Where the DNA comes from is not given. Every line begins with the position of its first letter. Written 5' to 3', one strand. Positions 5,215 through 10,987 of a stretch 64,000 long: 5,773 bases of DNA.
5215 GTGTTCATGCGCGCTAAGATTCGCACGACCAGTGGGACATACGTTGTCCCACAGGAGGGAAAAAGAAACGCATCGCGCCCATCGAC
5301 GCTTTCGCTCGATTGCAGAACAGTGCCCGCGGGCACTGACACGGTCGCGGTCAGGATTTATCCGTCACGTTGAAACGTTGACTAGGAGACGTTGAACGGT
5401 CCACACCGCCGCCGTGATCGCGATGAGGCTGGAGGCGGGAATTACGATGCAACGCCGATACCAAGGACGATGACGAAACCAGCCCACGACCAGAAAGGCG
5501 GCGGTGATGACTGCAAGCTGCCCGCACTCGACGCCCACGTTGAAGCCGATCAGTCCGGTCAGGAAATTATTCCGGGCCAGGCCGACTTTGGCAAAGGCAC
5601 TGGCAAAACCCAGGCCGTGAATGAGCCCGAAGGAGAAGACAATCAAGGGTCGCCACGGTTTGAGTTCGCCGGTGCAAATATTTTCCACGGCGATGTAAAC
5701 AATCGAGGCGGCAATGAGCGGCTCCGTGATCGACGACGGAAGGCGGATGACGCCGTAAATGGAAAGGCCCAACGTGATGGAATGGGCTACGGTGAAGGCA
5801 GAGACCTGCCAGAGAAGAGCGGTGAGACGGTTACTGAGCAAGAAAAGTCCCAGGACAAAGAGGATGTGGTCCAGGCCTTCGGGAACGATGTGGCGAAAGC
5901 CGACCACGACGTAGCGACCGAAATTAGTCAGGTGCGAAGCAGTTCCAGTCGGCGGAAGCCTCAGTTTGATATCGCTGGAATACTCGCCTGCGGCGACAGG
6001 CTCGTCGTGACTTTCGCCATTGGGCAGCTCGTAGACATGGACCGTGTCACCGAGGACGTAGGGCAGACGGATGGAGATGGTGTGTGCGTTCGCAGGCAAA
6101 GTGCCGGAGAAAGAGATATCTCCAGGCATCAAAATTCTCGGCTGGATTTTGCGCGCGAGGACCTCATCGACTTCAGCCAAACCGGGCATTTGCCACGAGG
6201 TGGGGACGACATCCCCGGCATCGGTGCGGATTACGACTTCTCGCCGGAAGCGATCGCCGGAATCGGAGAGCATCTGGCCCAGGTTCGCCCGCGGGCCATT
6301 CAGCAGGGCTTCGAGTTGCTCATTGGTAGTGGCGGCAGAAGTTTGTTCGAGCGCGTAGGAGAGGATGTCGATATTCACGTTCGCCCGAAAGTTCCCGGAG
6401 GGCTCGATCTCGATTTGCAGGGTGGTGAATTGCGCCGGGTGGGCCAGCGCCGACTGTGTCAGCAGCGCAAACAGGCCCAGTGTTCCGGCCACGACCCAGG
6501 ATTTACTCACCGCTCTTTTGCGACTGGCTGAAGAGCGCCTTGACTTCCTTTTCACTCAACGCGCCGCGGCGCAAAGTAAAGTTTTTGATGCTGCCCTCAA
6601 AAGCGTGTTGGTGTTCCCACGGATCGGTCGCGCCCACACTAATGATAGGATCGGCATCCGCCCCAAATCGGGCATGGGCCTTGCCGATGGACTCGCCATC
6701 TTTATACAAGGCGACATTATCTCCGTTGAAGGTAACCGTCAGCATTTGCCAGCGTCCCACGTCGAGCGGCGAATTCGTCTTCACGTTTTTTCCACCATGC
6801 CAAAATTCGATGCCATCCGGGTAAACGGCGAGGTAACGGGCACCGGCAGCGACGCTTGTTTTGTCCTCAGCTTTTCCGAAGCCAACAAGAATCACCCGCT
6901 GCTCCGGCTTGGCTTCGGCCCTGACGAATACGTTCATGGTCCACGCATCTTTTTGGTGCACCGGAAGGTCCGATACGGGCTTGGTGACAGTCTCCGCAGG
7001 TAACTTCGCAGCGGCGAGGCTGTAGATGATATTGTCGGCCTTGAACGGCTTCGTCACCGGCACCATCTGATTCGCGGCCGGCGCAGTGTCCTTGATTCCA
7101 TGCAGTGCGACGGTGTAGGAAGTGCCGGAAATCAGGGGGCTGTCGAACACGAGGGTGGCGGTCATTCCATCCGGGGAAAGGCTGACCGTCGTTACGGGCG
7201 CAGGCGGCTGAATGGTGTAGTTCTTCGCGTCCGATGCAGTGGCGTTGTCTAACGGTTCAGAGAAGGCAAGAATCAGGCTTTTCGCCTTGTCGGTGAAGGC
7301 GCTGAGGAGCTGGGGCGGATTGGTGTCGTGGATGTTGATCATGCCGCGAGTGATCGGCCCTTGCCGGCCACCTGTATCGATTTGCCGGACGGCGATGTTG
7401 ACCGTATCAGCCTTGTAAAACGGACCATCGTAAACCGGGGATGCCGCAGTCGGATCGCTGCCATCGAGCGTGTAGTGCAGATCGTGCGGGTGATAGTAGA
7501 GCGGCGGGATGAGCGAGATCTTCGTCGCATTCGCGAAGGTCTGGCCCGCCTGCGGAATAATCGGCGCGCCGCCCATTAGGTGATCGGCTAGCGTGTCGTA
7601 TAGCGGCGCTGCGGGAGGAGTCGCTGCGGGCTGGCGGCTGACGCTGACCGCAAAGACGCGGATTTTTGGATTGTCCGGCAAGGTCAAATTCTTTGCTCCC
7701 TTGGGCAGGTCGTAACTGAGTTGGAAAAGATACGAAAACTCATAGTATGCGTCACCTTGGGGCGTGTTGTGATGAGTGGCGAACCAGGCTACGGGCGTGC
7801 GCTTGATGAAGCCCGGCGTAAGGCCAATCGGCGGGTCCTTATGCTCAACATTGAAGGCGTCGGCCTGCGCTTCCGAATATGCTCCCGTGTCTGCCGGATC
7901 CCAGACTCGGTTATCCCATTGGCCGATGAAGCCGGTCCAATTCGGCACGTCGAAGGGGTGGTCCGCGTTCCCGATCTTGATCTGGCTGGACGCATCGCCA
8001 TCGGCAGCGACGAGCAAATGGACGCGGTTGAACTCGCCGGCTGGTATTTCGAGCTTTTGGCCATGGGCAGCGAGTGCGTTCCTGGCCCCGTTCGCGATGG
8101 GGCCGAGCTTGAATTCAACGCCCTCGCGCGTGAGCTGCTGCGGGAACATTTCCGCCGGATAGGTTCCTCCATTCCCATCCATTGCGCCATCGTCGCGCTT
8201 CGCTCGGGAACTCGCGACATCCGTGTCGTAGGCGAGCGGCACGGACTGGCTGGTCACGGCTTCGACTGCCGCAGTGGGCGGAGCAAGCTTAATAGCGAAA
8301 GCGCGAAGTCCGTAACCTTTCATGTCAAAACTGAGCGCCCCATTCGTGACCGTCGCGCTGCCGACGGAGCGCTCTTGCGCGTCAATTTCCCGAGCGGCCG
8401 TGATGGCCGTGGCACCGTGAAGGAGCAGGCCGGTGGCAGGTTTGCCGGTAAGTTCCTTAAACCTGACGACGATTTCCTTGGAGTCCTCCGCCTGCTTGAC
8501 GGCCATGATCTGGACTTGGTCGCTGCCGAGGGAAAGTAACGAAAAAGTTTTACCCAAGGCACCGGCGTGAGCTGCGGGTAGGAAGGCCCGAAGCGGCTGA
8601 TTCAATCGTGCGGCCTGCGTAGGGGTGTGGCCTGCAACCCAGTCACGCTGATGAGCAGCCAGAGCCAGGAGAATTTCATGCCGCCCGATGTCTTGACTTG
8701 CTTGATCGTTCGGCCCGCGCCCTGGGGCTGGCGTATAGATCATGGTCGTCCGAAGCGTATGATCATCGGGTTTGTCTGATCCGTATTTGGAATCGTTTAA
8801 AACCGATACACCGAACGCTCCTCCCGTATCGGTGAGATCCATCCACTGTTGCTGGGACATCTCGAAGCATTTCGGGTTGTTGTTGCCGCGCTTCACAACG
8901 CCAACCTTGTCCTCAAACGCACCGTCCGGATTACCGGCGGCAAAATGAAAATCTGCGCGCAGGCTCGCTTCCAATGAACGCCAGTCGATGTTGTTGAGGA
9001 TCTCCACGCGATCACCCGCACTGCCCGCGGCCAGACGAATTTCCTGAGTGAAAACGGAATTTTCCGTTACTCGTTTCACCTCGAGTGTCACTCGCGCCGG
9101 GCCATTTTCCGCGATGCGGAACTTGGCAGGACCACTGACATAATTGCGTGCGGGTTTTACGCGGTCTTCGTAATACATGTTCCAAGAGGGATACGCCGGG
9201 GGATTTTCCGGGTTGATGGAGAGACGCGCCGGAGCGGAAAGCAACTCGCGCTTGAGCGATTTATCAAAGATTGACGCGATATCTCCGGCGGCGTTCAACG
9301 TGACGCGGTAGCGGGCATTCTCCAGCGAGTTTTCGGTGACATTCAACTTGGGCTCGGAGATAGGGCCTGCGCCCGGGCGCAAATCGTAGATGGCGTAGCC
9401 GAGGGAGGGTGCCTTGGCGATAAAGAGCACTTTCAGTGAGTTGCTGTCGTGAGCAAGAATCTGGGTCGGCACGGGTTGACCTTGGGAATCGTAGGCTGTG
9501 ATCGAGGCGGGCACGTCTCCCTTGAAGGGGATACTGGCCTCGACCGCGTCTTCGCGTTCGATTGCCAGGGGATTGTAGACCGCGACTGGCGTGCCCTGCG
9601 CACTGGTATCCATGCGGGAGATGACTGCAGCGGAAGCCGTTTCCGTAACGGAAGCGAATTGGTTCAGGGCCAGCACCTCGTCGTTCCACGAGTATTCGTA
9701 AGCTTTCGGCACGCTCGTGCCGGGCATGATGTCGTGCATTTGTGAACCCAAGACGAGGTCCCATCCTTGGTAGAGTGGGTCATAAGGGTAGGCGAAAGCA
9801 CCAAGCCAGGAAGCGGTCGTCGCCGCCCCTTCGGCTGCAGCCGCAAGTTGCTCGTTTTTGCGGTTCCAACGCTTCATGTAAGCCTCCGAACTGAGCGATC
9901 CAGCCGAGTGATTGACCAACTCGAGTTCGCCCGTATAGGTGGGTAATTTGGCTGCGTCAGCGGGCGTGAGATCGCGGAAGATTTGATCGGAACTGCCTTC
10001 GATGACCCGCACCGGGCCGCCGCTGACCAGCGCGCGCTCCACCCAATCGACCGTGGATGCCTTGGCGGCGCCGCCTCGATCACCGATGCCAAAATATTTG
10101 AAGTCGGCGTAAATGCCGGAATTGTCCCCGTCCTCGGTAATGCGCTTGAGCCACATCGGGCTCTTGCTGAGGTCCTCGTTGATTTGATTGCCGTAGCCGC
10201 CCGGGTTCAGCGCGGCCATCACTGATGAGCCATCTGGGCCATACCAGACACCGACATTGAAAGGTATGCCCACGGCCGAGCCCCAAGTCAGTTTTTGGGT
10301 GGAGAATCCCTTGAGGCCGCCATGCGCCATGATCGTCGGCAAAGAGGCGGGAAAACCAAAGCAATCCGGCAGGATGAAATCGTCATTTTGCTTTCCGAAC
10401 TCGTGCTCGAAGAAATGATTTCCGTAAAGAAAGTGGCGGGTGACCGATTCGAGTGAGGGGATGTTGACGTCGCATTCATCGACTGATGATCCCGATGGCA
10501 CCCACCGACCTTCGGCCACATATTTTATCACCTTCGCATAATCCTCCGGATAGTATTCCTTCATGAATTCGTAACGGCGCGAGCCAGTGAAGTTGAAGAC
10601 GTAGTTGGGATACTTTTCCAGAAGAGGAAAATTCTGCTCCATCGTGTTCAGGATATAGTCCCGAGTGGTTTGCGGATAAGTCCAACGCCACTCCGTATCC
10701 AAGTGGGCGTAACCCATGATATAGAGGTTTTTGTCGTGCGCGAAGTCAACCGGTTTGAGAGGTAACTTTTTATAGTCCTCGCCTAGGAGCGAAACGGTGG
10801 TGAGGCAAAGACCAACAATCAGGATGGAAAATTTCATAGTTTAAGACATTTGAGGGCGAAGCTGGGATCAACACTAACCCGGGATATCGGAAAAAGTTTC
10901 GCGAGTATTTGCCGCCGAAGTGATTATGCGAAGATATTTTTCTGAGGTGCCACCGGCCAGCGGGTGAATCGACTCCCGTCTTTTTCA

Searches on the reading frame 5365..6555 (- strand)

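Call 32: search_protein_families(library=pfam, proteins=[window:5365-6555:-], max_evalue=0.00001)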
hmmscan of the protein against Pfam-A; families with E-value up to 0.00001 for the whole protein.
window:5365-6555:- (396 aa): 2 families
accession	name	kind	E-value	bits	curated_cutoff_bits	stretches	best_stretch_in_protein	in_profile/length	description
PF13795.12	HupE_UreJ_2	-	3.7e-47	160.3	24.5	1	215-362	1-154/156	HupE / UreJ protein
PF04955.18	HupE_UreJ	-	2.1e-06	27.8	23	1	215-342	21-143/179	HupE / UreJ protein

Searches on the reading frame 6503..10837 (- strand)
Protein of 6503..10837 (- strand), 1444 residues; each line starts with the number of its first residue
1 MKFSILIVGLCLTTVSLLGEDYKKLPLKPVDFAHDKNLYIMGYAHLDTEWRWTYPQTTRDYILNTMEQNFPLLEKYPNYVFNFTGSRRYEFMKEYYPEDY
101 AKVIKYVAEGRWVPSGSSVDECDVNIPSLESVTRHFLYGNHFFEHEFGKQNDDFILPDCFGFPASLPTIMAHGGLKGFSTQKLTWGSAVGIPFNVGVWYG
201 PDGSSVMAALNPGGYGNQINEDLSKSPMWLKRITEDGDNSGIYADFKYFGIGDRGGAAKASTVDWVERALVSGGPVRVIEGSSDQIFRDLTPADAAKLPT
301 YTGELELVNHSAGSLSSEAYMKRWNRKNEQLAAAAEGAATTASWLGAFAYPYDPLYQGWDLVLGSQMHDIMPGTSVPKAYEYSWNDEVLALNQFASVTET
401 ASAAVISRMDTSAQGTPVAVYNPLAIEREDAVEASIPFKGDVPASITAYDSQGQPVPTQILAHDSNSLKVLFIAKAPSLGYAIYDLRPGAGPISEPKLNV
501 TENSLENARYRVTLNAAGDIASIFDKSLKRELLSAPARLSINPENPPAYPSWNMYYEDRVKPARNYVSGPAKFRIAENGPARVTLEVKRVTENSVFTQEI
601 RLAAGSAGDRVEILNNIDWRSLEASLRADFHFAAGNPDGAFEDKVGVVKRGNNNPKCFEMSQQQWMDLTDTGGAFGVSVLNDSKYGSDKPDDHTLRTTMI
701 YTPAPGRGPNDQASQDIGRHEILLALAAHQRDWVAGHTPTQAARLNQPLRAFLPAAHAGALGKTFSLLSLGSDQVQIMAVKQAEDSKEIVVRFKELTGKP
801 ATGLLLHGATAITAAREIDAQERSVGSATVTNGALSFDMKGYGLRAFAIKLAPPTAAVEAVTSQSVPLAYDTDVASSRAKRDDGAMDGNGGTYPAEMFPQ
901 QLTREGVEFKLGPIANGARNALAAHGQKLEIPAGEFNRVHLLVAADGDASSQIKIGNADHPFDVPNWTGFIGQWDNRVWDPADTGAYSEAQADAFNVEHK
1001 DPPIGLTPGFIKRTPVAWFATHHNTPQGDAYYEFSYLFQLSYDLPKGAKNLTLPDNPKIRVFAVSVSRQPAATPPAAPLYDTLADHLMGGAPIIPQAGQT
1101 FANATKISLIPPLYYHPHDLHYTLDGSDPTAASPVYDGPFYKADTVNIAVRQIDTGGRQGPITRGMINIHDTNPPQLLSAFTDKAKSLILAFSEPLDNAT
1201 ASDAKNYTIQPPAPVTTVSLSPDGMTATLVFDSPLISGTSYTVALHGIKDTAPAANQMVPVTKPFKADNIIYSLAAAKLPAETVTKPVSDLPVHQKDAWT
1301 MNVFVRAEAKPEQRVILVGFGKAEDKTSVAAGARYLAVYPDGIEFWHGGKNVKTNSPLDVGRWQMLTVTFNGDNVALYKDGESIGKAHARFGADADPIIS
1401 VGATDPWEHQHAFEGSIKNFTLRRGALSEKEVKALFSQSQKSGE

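Call 32: search_protein_families(library=pfam, proteins=[window:6503-10837:-], max_evalue=0.00001)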
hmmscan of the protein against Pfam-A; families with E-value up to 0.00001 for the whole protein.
window:6503-10837:- (1444 aa): 8 families
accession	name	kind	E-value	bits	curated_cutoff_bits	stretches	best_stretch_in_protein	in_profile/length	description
PF01074.27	Glyco_hydro_38N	-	1.8e-40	139.5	25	1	37-301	1-269/270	Glycosyl hydrolases family 38 N-terminal domain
PF07748.19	Glyco_hydro_38C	-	7.6e-25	88.8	25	1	505-696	1-193/206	Glycosyl hydrolases family 38 C-terminal domain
PF13385.13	Laminin_G_3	-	2.6e-12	47.6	27.6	1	1294-1433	14-151/151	Concanavalin A-like lectin/glucanases superfamily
PF09261.16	Alpha-mann_mid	-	9.6e-12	45.3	31.1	1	313-385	5-76/96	Alpha mannosidase middle domain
PF13290.12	CHB_HEX_C_1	-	1.7e-08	34.7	22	1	1098-1162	4-65/67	Chitobiase/beta-hexosaminidase C-terminal domain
PF13287.12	Fn3_assoc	-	1.7e-07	31.7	23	1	1119-1164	11-56/59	Fn3 associated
PF13205.12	Big_5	-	3.5e-07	31.3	23.6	1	1171-1256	9-93/105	Bacterial Ig-like domain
PF17677.7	Glyco_hydro38C2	-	1.4e-06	28.7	22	1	775-842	2-67/72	Glycosyl hydrolases family 38 C-terminal beta sandwich domain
